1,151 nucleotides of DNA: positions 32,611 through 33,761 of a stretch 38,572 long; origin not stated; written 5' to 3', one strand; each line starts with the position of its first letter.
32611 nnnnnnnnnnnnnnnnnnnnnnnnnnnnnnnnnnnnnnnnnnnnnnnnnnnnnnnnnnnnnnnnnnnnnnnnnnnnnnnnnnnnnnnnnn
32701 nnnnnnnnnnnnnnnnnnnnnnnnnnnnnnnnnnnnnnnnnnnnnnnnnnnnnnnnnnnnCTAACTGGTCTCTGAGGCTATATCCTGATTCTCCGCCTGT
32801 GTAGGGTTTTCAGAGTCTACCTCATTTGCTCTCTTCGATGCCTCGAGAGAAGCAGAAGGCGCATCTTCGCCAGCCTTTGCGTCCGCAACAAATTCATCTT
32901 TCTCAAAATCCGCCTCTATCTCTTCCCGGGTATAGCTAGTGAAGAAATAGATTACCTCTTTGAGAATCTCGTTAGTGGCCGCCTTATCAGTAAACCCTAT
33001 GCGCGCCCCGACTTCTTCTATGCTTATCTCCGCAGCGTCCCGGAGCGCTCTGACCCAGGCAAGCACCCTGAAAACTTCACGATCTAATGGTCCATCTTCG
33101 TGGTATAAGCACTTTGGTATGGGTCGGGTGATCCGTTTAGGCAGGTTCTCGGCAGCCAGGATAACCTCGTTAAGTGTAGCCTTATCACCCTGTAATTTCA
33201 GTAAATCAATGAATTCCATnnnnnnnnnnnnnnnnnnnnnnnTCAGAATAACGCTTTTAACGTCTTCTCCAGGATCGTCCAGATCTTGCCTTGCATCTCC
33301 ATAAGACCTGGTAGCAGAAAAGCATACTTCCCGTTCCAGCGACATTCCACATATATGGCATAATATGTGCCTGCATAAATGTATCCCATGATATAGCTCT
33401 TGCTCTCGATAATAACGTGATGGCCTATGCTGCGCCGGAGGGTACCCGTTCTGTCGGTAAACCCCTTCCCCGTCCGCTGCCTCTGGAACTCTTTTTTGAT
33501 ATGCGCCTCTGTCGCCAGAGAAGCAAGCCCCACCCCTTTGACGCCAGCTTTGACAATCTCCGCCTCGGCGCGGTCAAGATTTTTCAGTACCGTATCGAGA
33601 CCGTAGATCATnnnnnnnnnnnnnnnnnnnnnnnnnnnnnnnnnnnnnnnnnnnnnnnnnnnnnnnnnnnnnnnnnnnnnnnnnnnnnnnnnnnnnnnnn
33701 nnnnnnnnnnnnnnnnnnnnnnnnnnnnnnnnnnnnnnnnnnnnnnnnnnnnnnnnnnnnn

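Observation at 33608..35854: Second tail tube gene: a tube-protein paralog split by a ~570-aa LamG plus double CBM-like insertion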

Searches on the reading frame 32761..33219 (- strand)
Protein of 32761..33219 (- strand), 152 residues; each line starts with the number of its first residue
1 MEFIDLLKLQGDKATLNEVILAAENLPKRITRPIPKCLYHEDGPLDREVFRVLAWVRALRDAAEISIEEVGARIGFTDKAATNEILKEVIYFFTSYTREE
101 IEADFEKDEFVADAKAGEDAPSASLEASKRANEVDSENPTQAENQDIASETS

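Call 4: search_protein_families(library=pfam, proteins=[window:32761-33219:-], max_evalue=0.1)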
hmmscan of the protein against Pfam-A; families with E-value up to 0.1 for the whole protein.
window:32761-33219:- (152 aa): 1 family
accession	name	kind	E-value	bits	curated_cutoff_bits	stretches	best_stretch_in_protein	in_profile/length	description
PF11985.13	Phage_Mu_Gp27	-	0.063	14.1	28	1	49-144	51-146/173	Bacteriophage Mu, Gp27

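Call 5: search_protein_families(library=phrogs, proteins=[window:32761-33219:-], max_evalue=0.01)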
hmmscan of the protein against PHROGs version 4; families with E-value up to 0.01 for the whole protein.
window:32761-33219:- (152 aa): 0 families

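Call 17: search_protein_families(library=ncbifam, proteins=[window:32761-33219:-], max_evalue=0.1)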
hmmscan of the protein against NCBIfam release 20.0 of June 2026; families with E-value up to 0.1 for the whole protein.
window:32761-33219:- (152 aa): 1 family
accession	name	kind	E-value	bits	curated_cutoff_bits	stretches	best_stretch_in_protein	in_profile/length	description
TIGR02612.1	mob_myst_A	hypoth_equivalog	0.021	14.7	122.6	1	54-79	28-53/150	mobile mystery protein A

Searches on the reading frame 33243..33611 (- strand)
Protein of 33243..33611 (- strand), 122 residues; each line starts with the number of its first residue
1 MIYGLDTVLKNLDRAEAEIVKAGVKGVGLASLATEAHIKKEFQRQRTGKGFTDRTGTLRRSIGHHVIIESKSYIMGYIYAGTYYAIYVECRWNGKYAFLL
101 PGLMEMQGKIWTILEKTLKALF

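Call 4: search_protein_families(library=pfam, proteins=[window:33243-33611:-], max_evalue=0.1)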
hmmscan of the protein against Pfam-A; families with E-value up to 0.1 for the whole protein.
window:33243-33611:- (122 aa): 0 families

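Call 5: search_protein_families(library=phrogs, proteins=[window:33243-33611:-], max_evalue=0.01)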
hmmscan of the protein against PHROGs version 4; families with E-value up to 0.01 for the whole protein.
window:33243-33611:- (122 aa): 2 families
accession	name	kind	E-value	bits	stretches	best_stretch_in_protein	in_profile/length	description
phrog_5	-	connector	1.5e-10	42.3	1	2-120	95-207/239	tail completion or Neck1 protein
phrog_5377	-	unknown function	4.4e-05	24.5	1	43-72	40-69/147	-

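Call 17: search_protein_families(library=ncbifam, proteins=[window:33243-33611:-], max_evalue=0.1)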
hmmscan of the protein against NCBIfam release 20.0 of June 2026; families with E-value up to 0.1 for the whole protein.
window:33243-33611:- (122 aa): 0 families

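Call 83: search_solved_structures(query=window:33243-33611:-, max_evalue=1)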
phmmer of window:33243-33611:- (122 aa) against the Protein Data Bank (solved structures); distinct sequences matched with E-value up to 1: 0.
